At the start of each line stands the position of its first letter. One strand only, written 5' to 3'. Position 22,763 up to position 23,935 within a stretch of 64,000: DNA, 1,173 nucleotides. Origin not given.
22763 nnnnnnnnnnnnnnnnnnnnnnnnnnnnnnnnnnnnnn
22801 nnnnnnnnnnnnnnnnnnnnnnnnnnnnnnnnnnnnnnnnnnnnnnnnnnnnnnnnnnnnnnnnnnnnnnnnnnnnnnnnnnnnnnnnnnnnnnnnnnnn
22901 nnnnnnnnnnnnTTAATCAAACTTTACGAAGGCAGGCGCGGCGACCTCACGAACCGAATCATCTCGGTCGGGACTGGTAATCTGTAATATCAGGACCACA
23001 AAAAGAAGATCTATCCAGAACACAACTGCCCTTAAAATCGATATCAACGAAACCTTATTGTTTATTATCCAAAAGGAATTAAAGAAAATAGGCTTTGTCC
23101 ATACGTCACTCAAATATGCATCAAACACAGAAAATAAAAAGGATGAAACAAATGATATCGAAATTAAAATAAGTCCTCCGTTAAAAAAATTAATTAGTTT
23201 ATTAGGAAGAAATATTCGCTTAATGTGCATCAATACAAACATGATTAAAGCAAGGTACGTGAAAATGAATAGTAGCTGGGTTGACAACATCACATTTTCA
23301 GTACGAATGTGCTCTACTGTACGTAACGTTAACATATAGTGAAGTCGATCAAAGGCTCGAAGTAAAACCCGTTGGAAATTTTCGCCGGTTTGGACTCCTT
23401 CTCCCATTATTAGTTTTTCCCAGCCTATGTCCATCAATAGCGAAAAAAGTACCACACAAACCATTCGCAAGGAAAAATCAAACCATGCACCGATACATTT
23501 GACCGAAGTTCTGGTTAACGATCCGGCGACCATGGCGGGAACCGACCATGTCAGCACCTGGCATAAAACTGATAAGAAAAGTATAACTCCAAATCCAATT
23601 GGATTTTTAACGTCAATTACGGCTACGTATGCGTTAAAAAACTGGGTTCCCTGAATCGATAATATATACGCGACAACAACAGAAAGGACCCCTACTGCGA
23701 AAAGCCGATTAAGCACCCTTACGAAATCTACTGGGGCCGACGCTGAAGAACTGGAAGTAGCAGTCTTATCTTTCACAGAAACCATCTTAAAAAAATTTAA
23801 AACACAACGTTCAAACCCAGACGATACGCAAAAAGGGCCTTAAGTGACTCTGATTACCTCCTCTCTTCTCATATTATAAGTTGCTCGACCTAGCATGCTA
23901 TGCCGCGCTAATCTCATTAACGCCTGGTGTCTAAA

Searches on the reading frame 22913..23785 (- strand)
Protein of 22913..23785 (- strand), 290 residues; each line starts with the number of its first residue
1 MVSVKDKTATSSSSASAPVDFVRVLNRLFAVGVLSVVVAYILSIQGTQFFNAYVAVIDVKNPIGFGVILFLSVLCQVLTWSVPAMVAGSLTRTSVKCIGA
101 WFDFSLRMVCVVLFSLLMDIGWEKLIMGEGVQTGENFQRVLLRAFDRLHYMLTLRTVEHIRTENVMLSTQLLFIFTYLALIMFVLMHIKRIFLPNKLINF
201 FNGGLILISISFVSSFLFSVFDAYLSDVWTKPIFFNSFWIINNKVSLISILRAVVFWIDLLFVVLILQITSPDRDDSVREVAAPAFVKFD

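Call 6: search_protein_families(library=pfam, proteins=[window:22913-23785:-], max_evalue=0.01)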
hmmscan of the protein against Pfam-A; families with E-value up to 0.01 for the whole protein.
window:22913-23785:- (290 aa): 0 families

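Call 7: search_protein_families(library=ncbifam, proteins=[window:22913-23785:-], max_evalue=0.01)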
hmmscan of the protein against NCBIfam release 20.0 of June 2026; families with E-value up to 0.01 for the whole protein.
window:22913-23785:- (290 aa): 0 families

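Call 8: find_homologous_proteins(query=window:22913-23785:-, max_evalue=0.001)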
Query window:22913-23785:- (290 aa): 7 proteins with E <= 0.001 among 2741 candidates.
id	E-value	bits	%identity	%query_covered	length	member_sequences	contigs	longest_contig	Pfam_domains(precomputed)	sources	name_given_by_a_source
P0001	8.7e-179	611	100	100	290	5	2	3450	-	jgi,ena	jgi:hypothetical protein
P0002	1.2e-120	420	71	99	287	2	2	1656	-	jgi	jgi:hypothetical protein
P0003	4.8e-118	412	67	100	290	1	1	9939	-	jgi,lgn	jgi:hypothetical protein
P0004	1.3e-117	410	69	100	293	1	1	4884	-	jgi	-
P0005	1.6e-117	410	69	100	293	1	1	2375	-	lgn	-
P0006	2.7e-113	396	67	99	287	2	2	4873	-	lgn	-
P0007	3.8e-85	304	51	96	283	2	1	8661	-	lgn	-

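Call 9: search_protein_families(library=padloc, proteins=[window:22913-23785:-], max_evalue=0.1)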
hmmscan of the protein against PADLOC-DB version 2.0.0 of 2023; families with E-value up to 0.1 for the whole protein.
window:22913-23785:- (290 aa): 0 families

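Call 10: find_encoding_contigs(protein=P0003, flank=10000, max_places=4)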
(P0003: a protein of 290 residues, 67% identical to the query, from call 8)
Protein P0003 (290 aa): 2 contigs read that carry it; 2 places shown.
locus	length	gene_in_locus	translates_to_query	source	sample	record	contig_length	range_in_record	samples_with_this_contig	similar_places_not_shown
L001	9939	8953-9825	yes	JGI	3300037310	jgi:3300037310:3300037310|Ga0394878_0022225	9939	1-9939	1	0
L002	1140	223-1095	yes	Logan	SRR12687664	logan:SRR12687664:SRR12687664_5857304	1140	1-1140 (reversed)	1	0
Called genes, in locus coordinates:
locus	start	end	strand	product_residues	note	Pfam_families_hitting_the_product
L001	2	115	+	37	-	?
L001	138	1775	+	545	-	PF00883:Peptidase_M17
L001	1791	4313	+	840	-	PF00521:DNA_topoisoIV, PF03989:DNA_gyraseA_C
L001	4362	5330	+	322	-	PF01210:NAD_Gly3P_dh_N, PF07479:NAD_Gly3P_dh_C, PF20618:GPD_NAD_C_bact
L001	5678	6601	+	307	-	PF01040:UbiA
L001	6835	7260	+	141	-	-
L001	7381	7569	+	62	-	-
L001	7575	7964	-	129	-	PF03918:CcmH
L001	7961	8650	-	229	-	PF00156:Pribosyltran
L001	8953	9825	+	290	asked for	-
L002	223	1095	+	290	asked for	-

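Call 11: find_encoding_contigs(protein=P0007, flank=10000, max_places=4)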
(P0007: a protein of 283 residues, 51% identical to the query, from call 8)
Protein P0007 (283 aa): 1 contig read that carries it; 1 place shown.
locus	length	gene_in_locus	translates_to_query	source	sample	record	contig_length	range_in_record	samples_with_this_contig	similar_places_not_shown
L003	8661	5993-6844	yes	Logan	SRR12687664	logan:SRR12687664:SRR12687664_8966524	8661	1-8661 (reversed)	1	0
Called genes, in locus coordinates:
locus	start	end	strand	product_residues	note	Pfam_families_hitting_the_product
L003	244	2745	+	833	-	PF00521:DNA_topoisoIV, PF03989:DNA_gyraseA_C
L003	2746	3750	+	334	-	PF01210:NAD_Gly3P_dh_N, PF07479:NAD_Gly3P_dh_C, PF20618:GPD_NAD_C_bact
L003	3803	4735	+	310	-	PF01040:UbiA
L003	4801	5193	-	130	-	PF03918:CcmH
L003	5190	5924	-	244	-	PF00156:Pribosyltran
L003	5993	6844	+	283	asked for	-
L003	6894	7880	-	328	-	-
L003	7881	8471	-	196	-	PF10502:Peptidase_S26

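Call 12: find_encoding_contigs(protein=P0004, flank=10000, max_places=4)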
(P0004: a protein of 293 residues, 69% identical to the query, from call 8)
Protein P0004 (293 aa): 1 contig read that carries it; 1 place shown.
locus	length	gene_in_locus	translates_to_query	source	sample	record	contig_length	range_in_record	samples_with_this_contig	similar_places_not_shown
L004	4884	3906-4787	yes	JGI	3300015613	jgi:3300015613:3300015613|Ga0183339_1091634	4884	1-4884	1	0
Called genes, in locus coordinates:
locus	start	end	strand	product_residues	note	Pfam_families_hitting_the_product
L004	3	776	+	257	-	?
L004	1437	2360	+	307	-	PF01040:UbiA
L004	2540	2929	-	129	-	PF03918:CcmH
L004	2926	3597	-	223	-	PF00156:Pribosyltran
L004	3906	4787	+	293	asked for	-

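Call 17: find_related_loci(query=A1, collection=genome_contigs, flank=10000)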
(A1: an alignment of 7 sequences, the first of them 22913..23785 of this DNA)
Query A1 (290 aa) in genome_contigs; peptide patterns used: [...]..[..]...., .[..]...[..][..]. (x = any residue, [..] = any of these).
128 stretches matched a pattern, but none encodes a relative of the query by tblastn (E <= 1e-3).

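Call 25: predict_structure(alignment_id=A1)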
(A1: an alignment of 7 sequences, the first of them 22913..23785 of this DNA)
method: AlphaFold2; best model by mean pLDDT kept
length: 290 residues; sequences in the alignment: 7
mean_pLDDT: 44.6   pTM: 0.30
mean pLDDT of the five models: 44.6, 42.3, 40.6, 40.0, 37.8
residues with pLDDT >= 90: 0; 70-90: 0; 50-70: 100; < 50: 190
segments of 3 or more residues with pLDDT < 50: 1-21, 77-112, 130-132, 134-138, 140-142, 144-203, 225-242, 267-290
pLDDT, mean of each block of 10 residues (from residue 1): 31 38 51 51 52 50 53 51 41 38 45 52 51 48 45 31 34 43 40 43 50 53 47 36 51 54 50 37 30
secondary structure, 60 per line:
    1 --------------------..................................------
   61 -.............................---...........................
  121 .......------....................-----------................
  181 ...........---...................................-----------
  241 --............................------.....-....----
elements in order: H21-54 H62-90 H94-127 H134-153 H165-191 H195-229 H243-270 H277-281 H283-286

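Call 27: search_protein_representatives(alignment_id=A1)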
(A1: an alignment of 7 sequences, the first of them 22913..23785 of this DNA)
Query: 7 sequences, 290 profile positions. Proteins with E-value up to 0.001 (for the whole library): 3; up to 1e-10: 3; up to 1e-30: 3. The best 3 are listed.
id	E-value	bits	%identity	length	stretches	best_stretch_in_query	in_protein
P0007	1.1e-137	474.4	-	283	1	9-290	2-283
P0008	1.4e-69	250.9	-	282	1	14-288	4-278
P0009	4.3e-37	144.2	-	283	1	15-285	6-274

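Call 29: find_encoding_contigs(protein=P0008, flank=10000, max_places=4)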
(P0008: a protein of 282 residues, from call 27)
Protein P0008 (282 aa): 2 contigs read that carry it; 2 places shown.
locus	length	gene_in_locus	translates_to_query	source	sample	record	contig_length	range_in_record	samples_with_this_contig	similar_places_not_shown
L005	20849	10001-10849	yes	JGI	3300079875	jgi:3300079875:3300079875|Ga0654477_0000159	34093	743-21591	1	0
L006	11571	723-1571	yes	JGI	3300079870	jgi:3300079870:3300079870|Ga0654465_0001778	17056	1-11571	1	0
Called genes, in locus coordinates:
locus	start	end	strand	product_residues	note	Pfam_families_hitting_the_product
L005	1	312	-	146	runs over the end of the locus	-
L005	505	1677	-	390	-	PF13173:AAA_14, PF13635:DUF4143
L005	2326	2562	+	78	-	PF01695:IstB_IS21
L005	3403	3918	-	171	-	PF00291:PALP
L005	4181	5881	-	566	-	-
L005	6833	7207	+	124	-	PF00351:Biopterin_H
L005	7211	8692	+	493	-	PF00266:Aminotran_5, PF00155:Aminotran_1_2, PF01212:Beta_elim_lyase, PF00282:Pyridoxal_deC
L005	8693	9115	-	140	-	PF03918:CcmH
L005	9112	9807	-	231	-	PF00156:Pribosyltran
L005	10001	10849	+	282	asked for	-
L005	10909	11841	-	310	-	PF01571:GCV_T (faint)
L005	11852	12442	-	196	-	PF10502:Peptidase_S26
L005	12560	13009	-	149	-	-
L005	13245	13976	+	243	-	PF00005:ABC_tran, PF13304:AAA_21 (weak)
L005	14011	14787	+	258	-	PF12679:ABC2_membrane_2, PF12698:ABC2_membrane_3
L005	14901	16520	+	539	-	PF23357:DUF7088 (weak), PF09822:ABC_transp_aux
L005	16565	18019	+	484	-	PF14238:DUF4340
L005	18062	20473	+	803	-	PF00912:Transgly, PF17092:PCB_OB (weak), PF00905:Transpeptidase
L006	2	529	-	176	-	?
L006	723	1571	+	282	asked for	-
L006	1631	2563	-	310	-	PF01571:GCV_T (faint)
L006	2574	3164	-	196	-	PF10502:Peptidase_S26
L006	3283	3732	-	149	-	-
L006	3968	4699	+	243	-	PF00005:ABC_tran, PF13304:AAA_21 (weak)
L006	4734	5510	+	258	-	PF12679:ABC2_membrane_2, PF12698:ABC2_membrane_3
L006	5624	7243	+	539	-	PF23357:DUF7088 (weak), PF09822:ABC_transp_aux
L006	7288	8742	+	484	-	PF14238:DUF4340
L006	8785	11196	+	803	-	PF00912:Transgly, PF17092:PCB_OB (weak), PF00905:Transpeptidase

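Call 30: find_encoding_contigs(protein=P0009, flank=10000, max_places=4)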
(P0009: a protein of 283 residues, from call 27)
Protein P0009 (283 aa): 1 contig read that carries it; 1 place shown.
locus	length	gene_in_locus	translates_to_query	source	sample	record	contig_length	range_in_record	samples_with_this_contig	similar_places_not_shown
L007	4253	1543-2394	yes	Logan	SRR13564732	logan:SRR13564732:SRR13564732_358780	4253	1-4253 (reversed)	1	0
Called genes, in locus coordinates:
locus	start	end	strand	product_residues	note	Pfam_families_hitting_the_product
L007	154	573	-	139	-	PF03918:CcmH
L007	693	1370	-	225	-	PF00156:Pribosyltran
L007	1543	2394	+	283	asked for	-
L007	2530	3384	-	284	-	-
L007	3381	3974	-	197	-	PF10502:Peptidase_S26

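Call 34: find_homologous_proteins(query=A4, max_evalue=0.01)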
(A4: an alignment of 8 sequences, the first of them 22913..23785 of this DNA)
Query A4 (8 sequences) (290 aa, profile of the alignment): 9 proteins with E <= 0.01 among 8000 candidates.
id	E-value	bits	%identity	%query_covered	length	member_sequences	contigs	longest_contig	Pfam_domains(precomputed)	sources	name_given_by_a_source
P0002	9.9e-138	476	71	99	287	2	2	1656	-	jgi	jgi:hypothetical protein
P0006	1.7e-136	472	67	99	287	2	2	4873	-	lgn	-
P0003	4.2e-136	471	67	100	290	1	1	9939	-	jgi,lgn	jgi:hypothetical protein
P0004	2.2e-135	468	69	100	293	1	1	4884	-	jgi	-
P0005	7.6e-135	467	69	100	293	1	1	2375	-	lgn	-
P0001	1.6e-131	456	100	100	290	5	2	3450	-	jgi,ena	jgi:hypothetical protein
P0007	8.7e-124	430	51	96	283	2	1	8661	-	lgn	-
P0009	1.7e-105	370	32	90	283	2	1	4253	-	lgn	-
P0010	2.0e-89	318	29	90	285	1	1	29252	-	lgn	-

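Call 35: find_encoding_contigs(protein=P0010, flank=10000, max_places=3)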
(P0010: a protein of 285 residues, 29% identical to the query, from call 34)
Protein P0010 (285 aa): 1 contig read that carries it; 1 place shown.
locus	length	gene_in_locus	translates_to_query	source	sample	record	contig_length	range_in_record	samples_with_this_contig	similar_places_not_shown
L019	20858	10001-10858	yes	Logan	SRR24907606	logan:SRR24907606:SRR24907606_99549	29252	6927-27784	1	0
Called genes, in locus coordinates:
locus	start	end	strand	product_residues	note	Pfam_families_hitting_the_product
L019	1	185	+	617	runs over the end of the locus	PF13522:GATase_6, PF13537:GATase_7, PF00733:Asn_synthase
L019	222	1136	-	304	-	-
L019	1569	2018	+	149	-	PF09990:DUF2231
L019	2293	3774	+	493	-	PF00883:Peptidase_M17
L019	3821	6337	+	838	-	PF00521:DNA_topoisoIV, PF03989:DNA_gyraseA_C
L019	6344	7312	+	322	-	PF01210:NAD_Gly3P_dh_N, PF07479:NAD_Gly3P_dh_C, PF20618:GPD_NAD_C_bact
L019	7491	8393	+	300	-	PF01040:UbiA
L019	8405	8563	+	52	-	-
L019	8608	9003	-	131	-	PF03918:CcmH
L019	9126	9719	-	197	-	PF00156:Pribosyltran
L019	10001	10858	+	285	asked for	-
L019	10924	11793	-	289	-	-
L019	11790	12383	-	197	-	PF10502:Peptidase_S26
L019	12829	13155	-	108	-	-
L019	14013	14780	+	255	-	PF00005:ABC_tran, PF13304:AAA_21 (faint)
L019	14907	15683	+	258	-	PF12679:ABC2_membrane_2, PF12730:ABC2_membrane_4, PF12698:ABC2_membrane_3, PF13346:ABC2_membrane_5 (weak)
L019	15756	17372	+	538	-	PF23357:DUF7088 (faint), PF09822:ABC_transp_aux, PF14258:DUF4350, PF23355:IFT52_GIFT (weak)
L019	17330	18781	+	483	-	PF14238:DUF4340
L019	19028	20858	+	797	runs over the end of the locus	PF00912:Transgly, PF17092:PCB_OB, PF00905:Transpeptidase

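Call 36: find_encoding_contigs(protein=P0001, flank=10000, max_places=4)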
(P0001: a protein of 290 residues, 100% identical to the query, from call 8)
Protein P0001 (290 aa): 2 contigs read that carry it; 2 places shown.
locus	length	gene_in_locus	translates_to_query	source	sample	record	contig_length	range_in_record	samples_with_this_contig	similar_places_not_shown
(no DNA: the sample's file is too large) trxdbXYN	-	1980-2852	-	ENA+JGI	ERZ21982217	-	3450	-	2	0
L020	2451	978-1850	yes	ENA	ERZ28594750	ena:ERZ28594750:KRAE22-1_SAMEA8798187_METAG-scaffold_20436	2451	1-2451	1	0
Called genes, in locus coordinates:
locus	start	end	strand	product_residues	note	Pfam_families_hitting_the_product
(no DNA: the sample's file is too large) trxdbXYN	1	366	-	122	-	?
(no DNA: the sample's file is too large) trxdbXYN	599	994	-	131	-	PF03918:CcmH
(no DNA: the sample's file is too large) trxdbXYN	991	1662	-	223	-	PF00156:Pribosyltran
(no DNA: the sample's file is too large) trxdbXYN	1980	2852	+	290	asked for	-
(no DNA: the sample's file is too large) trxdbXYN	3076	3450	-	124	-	?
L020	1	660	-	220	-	?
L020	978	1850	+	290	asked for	-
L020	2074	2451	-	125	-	?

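Call 41: search_protein_families(library=pfam, alignment_id=A5, max_evalue=10)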
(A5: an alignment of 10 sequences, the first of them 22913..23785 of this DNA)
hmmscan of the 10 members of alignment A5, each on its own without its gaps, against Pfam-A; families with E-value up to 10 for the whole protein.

A. member 1, window:22913-23785:- (290 aa): 1 family
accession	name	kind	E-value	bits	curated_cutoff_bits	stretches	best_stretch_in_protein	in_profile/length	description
PF06781.17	CrgA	-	4.2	8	24.8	1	8-69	22-79/89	Cell division protein CrgA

B. families by the number of members that match (of 10 scanned): 4 families
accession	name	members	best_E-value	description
PF15420.11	Abhydrolase_9_N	1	0.025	Alpha/beta-hydrolase family N-terminus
PF09843.14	DUF2070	1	3.2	Predicted membrane protein (DUF2070)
PF09775.14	Keratin_assoc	1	3.4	Keratinocyte-associated protein 2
PF06781.17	CrgA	1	4.2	Cell division protein CrgA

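Call 42: search_solved_structures(query=A5, max_evalue=10)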
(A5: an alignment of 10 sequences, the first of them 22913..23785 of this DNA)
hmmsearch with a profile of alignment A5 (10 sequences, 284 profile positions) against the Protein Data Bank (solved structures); distinct sequences matched with E-value up to 10: 0.

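Call 46: find_related_loci(query=A5, collection=viral_contigs, flank=5000)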
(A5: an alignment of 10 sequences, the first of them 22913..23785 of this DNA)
Query A5 (290 aa) in viral_contigs; peptide patterns used: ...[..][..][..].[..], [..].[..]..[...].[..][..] (x = any residue, [..] = any of these).
44 stretches matched a pattern, but none encodes a relative of the query by tblastn (E <= 1e-3).

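Call 47: find_related_loci(query=A5, collection=metagenome_contigs, flank=10000)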
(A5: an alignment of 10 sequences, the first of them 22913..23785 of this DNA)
Query A5 (290 aa) in metagenome_contigs; peptide patterns used: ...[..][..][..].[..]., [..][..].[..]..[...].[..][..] (x = any residue, [..] = any of these).
41 stretches matched a pattern; 1 encode a relative of the query (tblastn E <= 1e-3); 1 distinct loci.
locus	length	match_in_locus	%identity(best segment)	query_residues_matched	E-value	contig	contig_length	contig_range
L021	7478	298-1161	68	3-290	4e-129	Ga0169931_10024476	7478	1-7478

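Call 49: predict_structure(alignment_id=A5)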
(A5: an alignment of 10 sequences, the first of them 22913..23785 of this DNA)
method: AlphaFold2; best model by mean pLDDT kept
length: 290 residues; sequences in the alignment: 10
mean_pLDDT: 74.0   pTM: 0.72
mean pLDDT of the five models: 74.0, 69.8, 68.8, 64.6, 59.0
residues with pLDDT >= 90: 22; 70-90: 186; 50-70: 51; < 50: 31
segments of 3 or more residues with pLDDT < 50: 1-18, 278-290
pLDDT, mean of each block of 10 residues (from residue 1): 32 44 78 82 77 63 76 82 71 69 88 87 70 69 83 82 69 89 90 82 90 89 79 61 70 86 86 61 41
secondary structure, 60 per line:
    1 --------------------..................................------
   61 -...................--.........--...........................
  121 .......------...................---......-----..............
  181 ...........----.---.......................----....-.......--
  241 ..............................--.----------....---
elements in order: H21-54 H62-80 H83-91 H94-127 H134-152 H156-161 H167-191 H200-222 H227-230 E232-238 E241-246 H247-270 H284-287
